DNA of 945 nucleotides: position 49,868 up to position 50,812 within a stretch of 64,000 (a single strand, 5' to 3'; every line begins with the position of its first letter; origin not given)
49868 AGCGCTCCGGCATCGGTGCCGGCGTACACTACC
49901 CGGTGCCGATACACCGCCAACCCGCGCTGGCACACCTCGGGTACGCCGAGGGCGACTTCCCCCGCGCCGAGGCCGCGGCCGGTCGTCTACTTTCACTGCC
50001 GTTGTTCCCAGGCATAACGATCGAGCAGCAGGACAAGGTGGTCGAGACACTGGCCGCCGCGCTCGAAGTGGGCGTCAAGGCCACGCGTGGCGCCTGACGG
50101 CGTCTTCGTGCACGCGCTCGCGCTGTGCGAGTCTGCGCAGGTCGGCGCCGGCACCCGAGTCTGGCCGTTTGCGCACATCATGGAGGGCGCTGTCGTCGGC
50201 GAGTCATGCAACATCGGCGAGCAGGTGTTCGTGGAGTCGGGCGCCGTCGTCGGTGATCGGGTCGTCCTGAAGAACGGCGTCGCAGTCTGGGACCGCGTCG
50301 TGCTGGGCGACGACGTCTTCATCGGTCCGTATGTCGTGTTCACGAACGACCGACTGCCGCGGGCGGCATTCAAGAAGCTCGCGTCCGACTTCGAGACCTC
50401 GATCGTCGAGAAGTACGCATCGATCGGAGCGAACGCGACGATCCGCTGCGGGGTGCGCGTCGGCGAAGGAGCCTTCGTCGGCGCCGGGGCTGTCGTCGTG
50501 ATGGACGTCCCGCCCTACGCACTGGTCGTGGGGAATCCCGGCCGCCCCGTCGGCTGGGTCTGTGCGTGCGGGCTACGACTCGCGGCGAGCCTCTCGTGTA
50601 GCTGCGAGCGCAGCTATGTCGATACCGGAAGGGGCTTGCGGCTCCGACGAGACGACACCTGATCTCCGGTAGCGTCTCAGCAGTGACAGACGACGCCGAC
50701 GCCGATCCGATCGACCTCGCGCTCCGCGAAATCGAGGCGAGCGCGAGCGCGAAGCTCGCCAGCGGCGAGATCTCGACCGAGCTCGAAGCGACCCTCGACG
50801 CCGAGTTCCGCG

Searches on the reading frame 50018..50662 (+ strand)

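Call 16: search_protein_families(library=pfam, proteins=[window:50018-50662:+], max_evalue=0.01)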
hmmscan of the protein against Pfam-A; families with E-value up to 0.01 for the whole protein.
window:50018-50662:+ (214 aa): 5 families
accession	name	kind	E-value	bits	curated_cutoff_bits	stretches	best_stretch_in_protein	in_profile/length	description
PF00132.30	Hexapep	-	1.8e-22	78.5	27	3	40-72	2-34/36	Bacterial transferase hexapeptide (six repeats)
PF25084.1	LbH_EIF2B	-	2.8e-09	37.4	54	0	36-73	18-54/105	EIF2B subunit epsilon LbH domain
PF14602.12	Hexapep_2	-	2.3e-08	34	27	2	130-160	4-32/34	Hexapeptide repeat of succinyl-transferase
PF21711.3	DCTN5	-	4.3e-05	23.7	40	1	55-109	93-147/182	Dynactin subunit 5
PF25247.1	LbH_GLGC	-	8.7e-05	22.9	27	1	55-151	13-108/135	GLGC left-handed parallel beta-helix domain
